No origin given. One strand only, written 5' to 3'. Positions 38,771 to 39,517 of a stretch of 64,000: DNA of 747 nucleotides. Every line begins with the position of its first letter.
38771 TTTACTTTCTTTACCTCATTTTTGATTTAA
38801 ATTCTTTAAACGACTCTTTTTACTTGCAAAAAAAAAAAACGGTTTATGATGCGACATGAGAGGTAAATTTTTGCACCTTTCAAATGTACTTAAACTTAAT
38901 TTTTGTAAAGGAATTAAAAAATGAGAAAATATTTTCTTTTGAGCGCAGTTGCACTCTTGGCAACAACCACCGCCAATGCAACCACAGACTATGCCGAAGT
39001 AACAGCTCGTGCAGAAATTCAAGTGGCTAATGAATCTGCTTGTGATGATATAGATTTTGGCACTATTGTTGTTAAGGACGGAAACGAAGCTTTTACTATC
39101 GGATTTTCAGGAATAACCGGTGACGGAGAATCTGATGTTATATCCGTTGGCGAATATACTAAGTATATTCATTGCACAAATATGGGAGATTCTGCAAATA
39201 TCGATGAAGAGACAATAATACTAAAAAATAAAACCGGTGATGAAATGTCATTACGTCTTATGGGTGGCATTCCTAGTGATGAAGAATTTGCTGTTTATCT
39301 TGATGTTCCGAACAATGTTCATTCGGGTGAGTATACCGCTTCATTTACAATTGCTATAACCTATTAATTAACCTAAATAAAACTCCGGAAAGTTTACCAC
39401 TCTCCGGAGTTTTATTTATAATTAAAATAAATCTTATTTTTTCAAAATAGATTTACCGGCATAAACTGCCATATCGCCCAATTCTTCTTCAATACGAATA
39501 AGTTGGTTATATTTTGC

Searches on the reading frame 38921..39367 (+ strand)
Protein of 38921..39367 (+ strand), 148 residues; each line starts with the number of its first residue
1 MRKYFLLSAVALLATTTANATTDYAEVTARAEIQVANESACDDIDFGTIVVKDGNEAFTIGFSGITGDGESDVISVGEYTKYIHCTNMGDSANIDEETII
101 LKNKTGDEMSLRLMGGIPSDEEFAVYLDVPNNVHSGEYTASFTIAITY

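Call 5: search_protein_families(library=pfam, proteins=[window:38921-39367:+], max_evalue=1)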
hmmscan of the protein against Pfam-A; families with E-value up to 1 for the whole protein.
window:38921-39367:+ (148 aa): 1 family
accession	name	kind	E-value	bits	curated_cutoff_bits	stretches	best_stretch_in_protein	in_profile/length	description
PF14352.11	DUF4402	-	0.015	16.4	25.2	0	43-148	8-129/129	Domain of unknown function (DUF4402)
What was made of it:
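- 38921..39367 (+): Small DUF4402-like subunit paralog (148 aa). This is the copy that was modelled. Pfam DUF4402 scores only 16.4 bits (call 5).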

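Call 6: search_protein_families(library=ncbifam, proteins=[window:38921-39367:+], max_evalue=1)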
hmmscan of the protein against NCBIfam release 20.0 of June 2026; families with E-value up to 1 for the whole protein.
window:38921-39367:+ (148 aa): 2 families
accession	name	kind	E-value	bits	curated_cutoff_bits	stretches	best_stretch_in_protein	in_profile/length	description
NF049866.1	outer_TDE1717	subfamily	0.013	15.5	135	1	1-93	1-89/210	TDE1717 family outer membrane beta-barrel protein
NF052523.2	TafF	equivalog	0.022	13.9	420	1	8-102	26-114/379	TafF family fimbrial protein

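Call 39: find_homologous_proteins(query=window:38921-39367:+, max_evalue=0.01)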
Query window:38921-39367:+ (148 aa): 138 proteins with E <= 0.01 among 228 candidates; the best 120 are listed.
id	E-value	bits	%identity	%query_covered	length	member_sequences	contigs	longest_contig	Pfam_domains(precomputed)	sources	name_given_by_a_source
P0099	5.5e-90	316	100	100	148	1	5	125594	-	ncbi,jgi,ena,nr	ncbi:MAG: hypothetical protein E7016_00305 [Alphaproteobacteria bacterium]|nr:hypothetical protein [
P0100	1.9e-77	276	88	100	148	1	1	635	-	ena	-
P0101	9.5e-32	128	49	100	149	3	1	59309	-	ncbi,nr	ncbi:MAG: hypothetical protein E7016_02205 [Alphaproteobacteria bacterium]|nr:hypothetical protein [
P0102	1.3e-31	127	49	99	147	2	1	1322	PF14352.12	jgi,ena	-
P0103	4.3e-31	126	52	99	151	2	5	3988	-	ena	-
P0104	2.3e-30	123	51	99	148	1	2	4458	-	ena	-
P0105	1.4e-29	121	51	100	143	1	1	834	PF14352.12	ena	-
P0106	2.4e-29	120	51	100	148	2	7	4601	-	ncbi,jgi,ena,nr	ncbi:MAG: hypothetical protein E7016_07820 [Alphaproteobacteria bacterium]|nr:hypothetical protein [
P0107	6.5e-29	119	49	100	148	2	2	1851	-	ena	-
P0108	1.2e-28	118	46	97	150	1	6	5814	-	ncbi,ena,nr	ncbi:MAG: hypothetical protein IJF12_01340 [Alphaproteobacteria bacterium]|nr:hypothetical protein [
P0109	1.9e-28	117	49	100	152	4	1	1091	-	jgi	-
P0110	3.0e-28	116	48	100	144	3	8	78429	-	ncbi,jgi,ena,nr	ncbi:MAG: hypothetical protein E7016_01715 [Alphaproteobacteria bacterium]|nr:hypothetical protein [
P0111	3.4e-28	116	48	100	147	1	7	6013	-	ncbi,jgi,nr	ncbi:MAG: hypothetical protein E7016_07630 [Alphaproteobacteria bacterium]|nr:hypothetical protein [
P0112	3.7e-28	116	50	100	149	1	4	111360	PF14352.12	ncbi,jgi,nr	ncbi:MAG: hypothetical protein E7016_04995 [Alphaproteobacteria bacterium]|nr:hypothetical protein [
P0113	5.8e-28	115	49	100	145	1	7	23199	-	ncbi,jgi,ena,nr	ncbi:MAG: hypothetical protein E7016_05400 [Alphaproteobacteria bacterium]|nr:hypothetical protein [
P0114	1.6e-27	114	48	99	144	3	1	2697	PF14352.12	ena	-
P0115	1.9e-27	114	51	100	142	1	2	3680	PF14352.12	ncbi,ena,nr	ncbi:MAG: hypothetical protein IJF12_00965 [Alphaproteobacteria bacterium]|nr:hypothetical protein [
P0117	3.6e-27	113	51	97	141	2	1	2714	PF14352.12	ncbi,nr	ncbi:MAG: hypothetical protein IJF12_00055, partial [Alphaproteobacteria bacterium]|nr:hypothetical 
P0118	3.8e-27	113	46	100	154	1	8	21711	-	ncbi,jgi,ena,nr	ncbi:MAG: hypothetical protein E7016_07465 [Alphaproteobacteria bacterium]|nr:hypothetical protein [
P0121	1.1e-26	111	48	100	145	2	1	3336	PF14352.12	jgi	-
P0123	2.3e-26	110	47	100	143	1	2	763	PF14352.12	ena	-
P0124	3.4e-26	110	47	100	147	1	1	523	PF14352.12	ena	-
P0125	4.2e-26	109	46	100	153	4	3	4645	PF14352.12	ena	-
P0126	9.3e-26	108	45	100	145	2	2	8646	PF14352.12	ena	-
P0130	1.7e-25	107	46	100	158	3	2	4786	PF14352.12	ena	-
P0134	3.1e-25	107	49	100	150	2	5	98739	PF14352.12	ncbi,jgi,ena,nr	ncbi:MAG: hypothetical protein E7016_00930 [Alphaproteobacteria bacterium]|nr:hypothetical protein [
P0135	4.0e-25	106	44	99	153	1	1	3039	PF14352.12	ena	-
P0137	6.7e-25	106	47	100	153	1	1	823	PF14352.12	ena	-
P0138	7.4e-25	105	48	100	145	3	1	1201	PF14352.12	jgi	-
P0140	8.4e-25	105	44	100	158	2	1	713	PF14352.12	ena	-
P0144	1.6e-24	104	46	100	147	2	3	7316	PF14352.12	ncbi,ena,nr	ncbi:MAG: DUF4402 domain-containing protein [Alphaproteobacteria bacterium]|nr:DUF4402 domain-contai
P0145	3.9e-24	103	43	100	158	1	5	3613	PF14352.12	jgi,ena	-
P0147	7.2e-24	102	44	100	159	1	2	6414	PF14352.12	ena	-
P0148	1.5e-23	101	45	100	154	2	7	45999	PF14352.12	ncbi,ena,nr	ncbi:MAG: DUF4402 domain-containing protein [Alphaproteobacteria bacterium]|nr:DUF4402 domain-contai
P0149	1.5e-23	101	45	100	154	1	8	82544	PF14352.12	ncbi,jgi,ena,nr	ncbi:MAG: DUF4402 domain-containing protein [Alphaproteobacteria bacterium]|nr:DUF4402 domain-contai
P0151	5.8e-23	99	47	100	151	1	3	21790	PF14352.12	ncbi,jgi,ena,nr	ncbi:MAG: DUF4402 domain-containing protein [Alphaproteobacteria bacterium]|nr:DUF4402 domain-contai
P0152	9.1e-23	99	44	97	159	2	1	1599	PF14352.12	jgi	-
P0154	1.3e-22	98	43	100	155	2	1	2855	PF14352.12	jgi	-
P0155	1.6e-22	98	46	100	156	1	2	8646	PF14352.12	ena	-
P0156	1.8e-22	98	43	100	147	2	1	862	PF14352.12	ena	-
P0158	2.8e-22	97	46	100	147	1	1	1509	PF14352.12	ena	-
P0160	3.3e-22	97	46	100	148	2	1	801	PF14352.12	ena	-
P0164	8.8e-22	95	42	100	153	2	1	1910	PF14352.12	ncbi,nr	ncbi:MAG: DUF4402 domain-containing protein [Alphaproteobacteria bacterium]|nr:DUF4402 domain-contai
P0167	1.2e-21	95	42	100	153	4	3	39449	PF14352.12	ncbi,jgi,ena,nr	ncbi:MAG: hypothetical protein E7016_03865 [Alphaproteobacteria bacterium]|nr:hypothetical protein [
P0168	1.9e-21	94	45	100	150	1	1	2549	PF14352.12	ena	-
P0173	6.1e-21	93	46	100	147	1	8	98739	PF14352.12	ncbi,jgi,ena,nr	ncbi:MAG: DUF4402 domain-containing protein [Alphaproteobacteria bacterium]|nr:DUF4402 domain-contai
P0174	6.5e-21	93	40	100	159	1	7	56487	PF14352.12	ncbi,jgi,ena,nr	ncbi:MAG: DUF4402 domain-containing protein [Alphaproteobacteria bacterium]|nr:DUF4402 domain-contai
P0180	1.8e-20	91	43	100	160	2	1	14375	PF14352.12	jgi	-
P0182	2.1e-20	91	42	100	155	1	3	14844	PF14352.12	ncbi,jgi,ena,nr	ncbi:MAG: DUF4402 domain-containing protein [Alphaproteobacteria bacterium]|nr:DUF4402 domain-contai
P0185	4.1e-20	90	44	100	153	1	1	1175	PF14352.12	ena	-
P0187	1.4e-19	88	43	100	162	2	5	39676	PF14352.12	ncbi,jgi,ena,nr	ncbi:MAG: DUF4402 domain-containing protein [Alphaproteobacteria bacterium]|nr:DUF4402 domain-contai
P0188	1.7e-19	88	42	93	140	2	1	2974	PF14352.12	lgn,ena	-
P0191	1.9e-19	88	44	100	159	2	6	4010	PF14352.12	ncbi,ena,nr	ncbi:MAG: DUF4402 domain-containing protein [Alphaproteobacteria bacterium]|nr:DUF4402 domain-contai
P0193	2.7e-19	87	44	100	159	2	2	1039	PF14352.12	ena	-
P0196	4.6e-19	87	38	99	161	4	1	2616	PF14352.12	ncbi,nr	ncbi:MAG: DUF4402 domain-containing protein [Alphaproteobacteria bacterium]|nr:DUF4402 domain-contai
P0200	9.0e-19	86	40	100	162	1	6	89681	PF14352.12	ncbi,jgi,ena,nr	ncbi:MAG: DUF4402 domain-containing protein [Alphaproteobacteria bacterium]|nr:DUF4402 domain-contai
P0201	9.0e-19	86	43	97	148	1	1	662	PF14352.12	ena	-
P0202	9.3e-19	86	44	97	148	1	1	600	PF14352.12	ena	-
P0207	1.4e-18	85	38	100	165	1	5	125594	PF14352.12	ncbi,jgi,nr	ncbi:MAG: DUF4402 domain-containing protein [Alphaproteobacteria bacterium]|nr:DUF4402 domain-contai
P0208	1.8e-18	85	41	97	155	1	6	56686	PF14352.12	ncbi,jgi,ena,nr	ncbi:MAG: DUF4402 domain-containing protein [Alphaproteobacteria bacterium]|nr:DUF4402 domain-contai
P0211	3.7e-18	84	41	100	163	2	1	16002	PF14352.12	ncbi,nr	ncbi:MAG: DUF4402 domain-containing protein [Alphaproteobacteria bacterium]|nr:DUF4402 domain-contai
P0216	2.0e-17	81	41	100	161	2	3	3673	PF14352.12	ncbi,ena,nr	ncbi:MAG: DUF4402 domain-containing protein [Alphaproteobacteria bacterium]|nr:DUF4402 domain-contai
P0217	2.1e-17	81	38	100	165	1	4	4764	PF14352.12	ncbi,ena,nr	ncbi:MAG: DUF4402 domain-containing protein [Alphaproteobacteria bacterium]|nr:DUF4402 domain-contai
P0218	2.5e-17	81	39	100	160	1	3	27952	PF14352.12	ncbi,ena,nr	ncbi:MAG: DUF4402 domain-containing protein [Alphaproteobacteria bacterium]|nr:DUF4402 domain-contai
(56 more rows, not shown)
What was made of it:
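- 22 carry locus tags of the source MAG, and more lie on its contigs (call 39).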

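Call 43: find_encoding_contigs(protein=P0099, flank=1500, max_places=10)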
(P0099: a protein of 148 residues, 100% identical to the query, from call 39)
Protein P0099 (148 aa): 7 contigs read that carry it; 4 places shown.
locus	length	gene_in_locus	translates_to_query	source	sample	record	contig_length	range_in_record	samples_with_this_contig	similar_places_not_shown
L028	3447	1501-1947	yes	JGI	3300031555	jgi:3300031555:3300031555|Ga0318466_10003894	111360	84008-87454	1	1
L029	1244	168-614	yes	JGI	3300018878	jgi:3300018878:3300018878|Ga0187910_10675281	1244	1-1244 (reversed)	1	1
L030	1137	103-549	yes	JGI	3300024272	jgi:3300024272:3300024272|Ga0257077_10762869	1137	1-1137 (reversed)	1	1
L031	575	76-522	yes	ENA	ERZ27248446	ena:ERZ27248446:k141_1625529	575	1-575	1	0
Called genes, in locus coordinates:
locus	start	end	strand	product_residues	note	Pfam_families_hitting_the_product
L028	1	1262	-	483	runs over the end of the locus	-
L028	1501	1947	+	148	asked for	-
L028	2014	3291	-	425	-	PF03952:Enolase_N, PF00113:Enolase_C, PF13378:MR_MLE_C (weak)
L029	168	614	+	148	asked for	-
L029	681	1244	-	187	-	?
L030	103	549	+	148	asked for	-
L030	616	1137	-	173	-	?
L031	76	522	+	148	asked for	-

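Call 55: predict_structure(alignment_id=A4)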
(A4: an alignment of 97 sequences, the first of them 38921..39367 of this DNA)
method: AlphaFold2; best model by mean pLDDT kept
length: 148 residues; sequences in the alignment: 97
mean_pLDDT: 84.6   pTM: 0.71
mean pLDDT of the five models: 84.6, 84.3, 83.9, 83.3, 82.2
residues with pLDDT >= 90: 80; 70-90: 39; 50-70: 28; < 50: 1
segments of 3 or more residues with pLDDT < 50: none
pLDDT, mean of each block of 10 residues (from residue 1): 57 54 73 80 96 98 94 96 87 84 98 78 94 98 82
secondary structure, 60 per line:
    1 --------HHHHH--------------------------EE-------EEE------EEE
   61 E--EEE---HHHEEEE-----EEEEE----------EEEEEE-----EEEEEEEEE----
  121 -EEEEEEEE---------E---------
elements in order: H9-13 E49-51 E58-61 E64-66 E73-76 E82-86 E97-102 E108-116 E122-129
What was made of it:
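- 38921..39367 (+): AlphaFold2 pLDDT 84.6 (call 55).
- On Chaperone-usher pathway (general): The monomer model has pLDDT 84.6 with an unstructured N-terminal segment (call 55).
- The N-terminal segment has the alternating pattern of a donor strand, and it is unstructured in the monomer model (call 55).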

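Call 57: fold_search(model_id=the predicted structure, library=pdb)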
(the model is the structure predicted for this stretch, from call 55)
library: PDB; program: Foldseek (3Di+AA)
matches with E <= 10: 405; with E <= 0.001: 0
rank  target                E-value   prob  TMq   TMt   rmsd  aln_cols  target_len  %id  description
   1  5ek5_B                9.9e-01  0.23  0.28  0.32   5.8       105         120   16  STRUCTURAL CHARACTERIZATION OF IRMA FROM ESCHERICHIA COLI (released 2016-03-09)
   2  2j2z_B                1.4e+00  0.13  0.29  0.29   9.9       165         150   11  X-Ray Structure of the Chaperone PapD in complex with the Pilus terminator subunit PapH at 2.3 Angstrom resolution (released 2006-11-08)
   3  6l2n_B                1.5e+00  0.10  0.17  0.13   7.6        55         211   11  Crystal structure of the R.PabI(Y68F-K154A)-dsDNA(GTAC-3bp-GTAC) complex (released 2020-03-18)
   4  3of6_E                1.5e+00  0.12  0.25  0.30   5.8        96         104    7  Human pre-T cell receptor crystal structure (released 2010-10-20)
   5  6l2o_B                1.7e+00  0.12  0.17  0.13   3.5        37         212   14  Crystal structure of the R.PabI(Y68F-K154A)-dsDNA(GTAC-5bp-GTAC) complex (released 2020-03-18)
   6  3cgm                  1.7e+00  0.10  0.21  0.20  10.6        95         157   16  Crystal structure of thermophilic SlyD (released 2009-03-10)
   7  6qnt_B                1.7e+00  0.08  0.22  0.20   9.7       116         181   14  Human Adenovirus type 3 fiber knob in complex with one copy of Desmoglein-2 (released 2019-03-27)
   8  6m3l_B                1.8e+00  0.11  0.18  0.17   4.0        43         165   16  Crystal structure of the R.PabI(Y68F-K154A)-dsDNA(nonspecific) complex (released 2020-03-18)
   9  9fmv_A                1.8e+00  0.08  0.19  0.05  11.5        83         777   10  Cryo-EM structure of the c-di-GMP-free synthase:pEtN transferase complex (BcsA-Bct-G3) from the E. coli cellulose secr (released 2024-10-16)
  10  4qg5_A                1.9e+00  0.04  0.16  0.05  13.7       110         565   16  Crystal structure of phosphoglucomutase from Leishmania major at 3.5 angstrom resolution (released 2015-05-27)
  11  4i0w_B                2.0e+00  0.09  0.25  0.10  10.8       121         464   10  Structure of the Clostridium Perfringens CspB protease (released 2013-04-03)
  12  6swh_E                2.0e+00  0.05  0.19  0.19  17.5       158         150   13  Crystal structure of the ternary complex between the type 1 pilus proteins FimC, FimI and FimA from E. coli (released 2020-10-07)
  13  7uw9_F                2.1e+00  0.07  0.15  0.06  11.6        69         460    9  Citrus V-ATPase State 1, H in contact with subunit a (released 2022-07-06)
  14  9io5_C                2.1e+00  0.07  0.21  0.08  16.6       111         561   11  Cryo-EM structure of G1-ATPase dimer from Mycoplasma mobile gliding machinery (released 2025-03-12)
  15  2xg5_B                2.1e+00  0.03  0.18  0.18  19.3       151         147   12  E. coli P pilus chaperone-subunit complex PapD-PapH bound to pilus biogenesis inhibitor, pilicide 5d (released 2010-07-14)
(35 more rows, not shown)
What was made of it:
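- Tried and rejected: Nothing at E<1e-3 (call 57).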

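Call 86: search_solved_structures(query=A4, max_evalue=10, show_alignments=3)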
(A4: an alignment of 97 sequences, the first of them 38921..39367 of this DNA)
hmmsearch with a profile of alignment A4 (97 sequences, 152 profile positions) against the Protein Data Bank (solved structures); distinct sequences matched with E-value up to 10: 5.
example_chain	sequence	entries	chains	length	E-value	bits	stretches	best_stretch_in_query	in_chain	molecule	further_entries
2c4i_A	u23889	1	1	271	0.34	14.3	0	120-151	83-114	AVIDIN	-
8jmw_A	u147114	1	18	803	0.59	13.5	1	75-148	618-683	S8 family serine peptidase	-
7dld_A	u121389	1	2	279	0.7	13.3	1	37-105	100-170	Carbonyl Reductase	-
7dlm_A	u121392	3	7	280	0.71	13.3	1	37-105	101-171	Carbonyl Reductase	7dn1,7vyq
3ctm_A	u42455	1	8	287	0.75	13.2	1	37-105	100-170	Carbonyl Reductase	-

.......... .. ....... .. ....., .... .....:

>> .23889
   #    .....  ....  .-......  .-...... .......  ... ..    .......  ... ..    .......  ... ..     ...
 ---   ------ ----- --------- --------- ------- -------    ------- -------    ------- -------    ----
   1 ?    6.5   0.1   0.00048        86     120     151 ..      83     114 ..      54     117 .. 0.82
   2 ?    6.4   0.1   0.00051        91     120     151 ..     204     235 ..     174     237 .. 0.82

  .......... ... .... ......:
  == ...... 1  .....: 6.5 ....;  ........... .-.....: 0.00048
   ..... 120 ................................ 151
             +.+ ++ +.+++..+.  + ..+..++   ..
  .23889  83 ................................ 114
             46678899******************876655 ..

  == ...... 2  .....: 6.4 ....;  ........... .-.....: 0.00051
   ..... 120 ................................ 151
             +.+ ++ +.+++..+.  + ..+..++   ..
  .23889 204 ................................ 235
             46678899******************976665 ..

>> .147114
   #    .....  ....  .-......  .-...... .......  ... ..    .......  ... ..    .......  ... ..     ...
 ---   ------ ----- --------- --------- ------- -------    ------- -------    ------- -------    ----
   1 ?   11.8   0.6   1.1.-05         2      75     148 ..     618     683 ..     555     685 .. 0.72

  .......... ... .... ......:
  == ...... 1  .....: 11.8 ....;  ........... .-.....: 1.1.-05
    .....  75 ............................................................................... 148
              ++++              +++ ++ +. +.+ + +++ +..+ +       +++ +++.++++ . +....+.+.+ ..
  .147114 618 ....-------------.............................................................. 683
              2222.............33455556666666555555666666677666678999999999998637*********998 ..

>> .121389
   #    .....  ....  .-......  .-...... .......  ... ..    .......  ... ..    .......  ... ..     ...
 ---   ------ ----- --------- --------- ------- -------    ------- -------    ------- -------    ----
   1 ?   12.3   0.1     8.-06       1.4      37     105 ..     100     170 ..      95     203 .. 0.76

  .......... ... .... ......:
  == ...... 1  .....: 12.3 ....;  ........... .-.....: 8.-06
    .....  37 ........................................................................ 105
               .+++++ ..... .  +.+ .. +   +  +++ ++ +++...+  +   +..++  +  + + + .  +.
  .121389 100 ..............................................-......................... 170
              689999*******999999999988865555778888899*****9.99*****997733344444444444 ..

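Call 97: find_encoding_contigs(protein=P0100, flank=1000, max_places=4)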
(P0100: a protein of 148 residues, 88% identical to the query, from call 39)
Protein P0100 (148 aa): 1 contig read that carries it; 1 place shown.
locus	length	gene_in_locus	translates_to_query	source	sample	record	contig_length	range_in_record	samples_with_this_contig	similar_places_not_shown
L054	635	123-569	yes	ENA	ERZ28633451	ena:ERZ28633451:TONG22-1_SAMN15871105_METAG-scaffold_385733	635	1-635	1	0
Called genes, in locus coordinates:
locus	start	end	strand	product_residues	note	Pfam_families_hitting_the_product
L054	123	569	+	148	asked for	-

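Call 101: find_encoding_contigs(protein=P0110, flank=600, max_places=10)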
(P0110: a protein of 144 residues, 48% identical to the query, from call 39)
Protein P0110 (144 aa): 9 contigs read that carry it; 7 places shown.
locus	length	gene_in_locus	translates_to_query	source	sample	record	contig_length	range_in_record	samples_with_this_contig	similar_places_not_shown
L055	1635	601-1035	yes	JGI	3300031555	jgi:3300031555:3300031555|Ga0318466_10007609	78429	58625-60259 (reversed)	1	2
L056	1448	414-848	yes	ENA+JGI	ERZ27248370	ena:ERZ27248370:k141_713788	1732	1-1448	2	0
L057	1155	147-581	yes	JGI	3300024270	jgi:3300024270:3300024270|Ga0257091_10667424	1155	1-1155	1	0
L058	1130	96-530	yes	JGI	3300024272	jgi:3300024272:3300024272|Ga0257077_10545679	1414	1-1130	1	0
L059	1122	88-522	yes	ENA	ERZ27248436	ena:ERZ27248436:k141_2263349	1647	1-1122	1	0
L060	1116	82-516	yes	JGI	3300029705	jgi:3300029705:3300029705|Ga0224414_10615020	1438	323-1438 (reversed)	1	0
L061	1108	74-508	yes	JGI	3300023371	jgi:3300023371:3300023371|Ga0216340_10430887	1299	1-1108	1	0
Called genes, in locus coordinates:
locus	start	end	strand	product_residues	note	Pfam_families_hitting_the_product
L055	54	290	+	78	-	-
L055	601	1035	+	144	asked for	-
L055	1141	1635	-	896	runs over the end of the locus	PF01326:PPDK_N, PF00391:PEP-utilizers, PF02896:PEP-utilizers_C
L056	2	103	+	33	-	?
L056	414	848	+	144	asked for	-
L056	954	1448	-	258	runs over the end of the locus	?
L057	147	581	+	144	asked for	-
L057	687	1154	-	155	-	?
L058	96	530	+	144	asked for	-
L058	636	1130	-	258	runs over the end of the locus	?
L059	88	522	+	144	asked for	-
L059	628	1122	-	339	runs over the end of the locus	?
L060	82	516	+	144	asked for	-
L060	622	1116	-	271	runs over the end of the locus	?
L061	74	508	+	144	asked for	-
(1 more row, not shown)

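Call 102: find_encoding_contigs(protein=P0118, flank=600, max_places=10)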
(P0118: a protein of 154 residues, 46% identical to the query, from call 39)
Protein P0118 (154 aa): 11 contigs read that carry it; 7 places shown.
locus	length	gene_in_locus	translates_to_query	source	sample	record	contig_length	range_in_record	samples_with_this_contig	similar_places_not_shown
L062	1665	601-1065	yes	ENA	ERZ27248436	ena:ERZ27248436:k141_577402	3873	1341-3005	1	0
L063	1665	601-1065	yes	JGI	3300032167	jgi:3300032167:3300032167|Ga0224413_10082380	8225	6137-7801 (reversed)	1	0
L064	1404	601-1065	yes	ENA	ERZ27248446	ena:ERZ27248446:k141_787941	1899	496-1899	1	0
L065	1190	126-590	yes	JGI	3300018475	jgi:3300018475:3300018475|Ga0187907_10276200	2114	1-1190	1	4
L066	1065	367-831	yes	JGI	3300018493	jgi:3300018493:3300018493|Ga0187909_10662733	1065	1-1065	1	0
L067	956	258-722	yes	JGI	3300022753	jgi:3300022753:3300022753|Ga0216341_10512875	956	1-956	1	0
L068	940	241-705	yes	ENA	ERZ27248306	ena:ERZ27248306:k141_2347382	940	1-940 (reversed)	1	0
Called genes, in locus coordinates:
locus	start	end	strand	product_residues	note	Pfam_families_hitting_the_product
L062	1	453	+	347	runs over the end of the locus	PF02661:Fic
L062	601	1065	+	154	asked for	-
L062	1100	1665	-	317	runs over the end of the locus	-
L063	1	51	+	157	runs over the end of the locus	?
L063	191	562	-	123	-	-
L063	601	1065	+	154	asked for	-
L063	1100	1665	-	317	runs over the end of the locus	-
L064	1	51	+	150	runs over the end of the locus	-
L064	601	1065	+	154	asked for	-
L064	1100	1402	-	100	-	?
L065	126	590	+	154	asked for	-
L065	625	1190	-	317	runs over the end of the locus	-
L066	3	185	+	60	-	?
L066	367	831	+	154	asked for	-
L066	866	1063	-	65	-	?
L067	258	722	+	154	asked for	-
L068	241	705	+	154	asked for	-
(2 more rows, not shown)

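Call 103: find_encoding_contigs(protein=P0149, flank=600, max_places=10)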
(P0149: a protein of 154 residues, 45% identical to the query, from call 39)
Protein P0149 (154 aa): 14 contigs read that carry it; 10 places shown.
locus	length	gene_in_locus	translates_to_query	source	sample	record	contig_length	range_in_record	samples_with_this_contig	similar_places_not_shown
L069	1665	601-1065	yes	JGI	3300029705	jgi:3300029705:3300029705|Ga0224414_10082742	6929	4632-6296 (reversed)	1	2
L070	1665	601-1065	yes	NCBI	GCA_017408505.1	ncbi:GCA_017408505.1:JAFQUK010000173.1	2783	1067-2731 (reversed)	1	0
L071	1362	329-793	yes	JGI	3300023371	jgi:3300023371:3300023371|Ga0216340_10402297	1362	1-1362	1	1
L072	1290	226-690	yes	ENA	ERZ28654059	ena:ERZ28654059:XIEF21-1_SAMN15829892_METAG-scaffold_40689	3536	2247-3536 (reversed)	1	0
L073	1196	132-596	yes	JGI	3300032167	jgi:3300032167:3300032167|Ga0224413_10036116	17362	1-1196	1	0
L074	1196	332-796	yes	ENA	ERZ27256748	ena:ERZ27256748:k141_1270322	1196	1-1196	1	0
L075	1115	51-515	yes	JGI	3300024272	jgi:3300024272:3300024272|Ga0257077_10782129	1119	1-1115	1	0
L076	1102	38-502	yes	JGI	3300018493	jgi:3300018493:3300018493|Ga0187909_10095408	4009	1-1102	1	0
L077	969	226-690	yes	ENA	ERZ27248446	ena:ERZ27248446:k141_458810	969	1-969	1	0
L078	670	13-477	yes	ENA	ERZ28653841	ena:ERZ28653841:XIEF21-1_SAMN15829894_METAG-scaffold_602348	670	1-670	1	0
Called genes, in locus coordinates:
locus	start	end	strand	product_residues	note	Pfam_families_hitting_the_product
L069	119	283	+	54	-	-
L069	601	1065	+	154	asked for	PF14352:DUF4402 (weak)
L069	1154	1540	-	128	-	PF20310:HTH_Tnp_2 (weak)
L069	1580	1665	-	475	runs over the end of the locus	PF00749:tRNA-synt_1c, PF19269:Anticodon_2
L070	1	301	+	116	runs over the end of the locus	?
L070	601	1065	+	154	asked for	PF14352:DUF4402 (weak)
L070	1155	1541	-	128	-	-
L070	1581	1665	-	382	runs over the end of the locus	PF00749:tRNA-synt_1c, PF19269:Anticodon_2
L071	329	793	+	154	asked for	PF14352:DUF4402 (weak)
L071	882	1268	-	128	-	PF20310:HTH_Tnp_2 (weak)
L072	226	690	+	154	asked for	PF14352:DUF4402 (weak)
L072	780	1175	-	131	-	-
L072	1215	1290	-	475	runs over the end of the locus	PF00749:tRNA-synt_1c, PF19269:Anticodon_2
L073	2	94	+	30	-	?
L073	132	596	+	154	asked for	PF14352:DUF4402 (weak)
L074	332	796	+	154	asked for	PF14352:DUF4402 (weak)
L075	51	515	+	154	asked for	PF14352:DUF4402 (weak)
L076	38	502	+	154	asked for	PF14352:DUF4402 (weak)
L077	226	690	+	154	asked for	PF14352:DUF4402 (weak)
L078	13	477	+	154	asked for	PF14352:DUF4402 (weak)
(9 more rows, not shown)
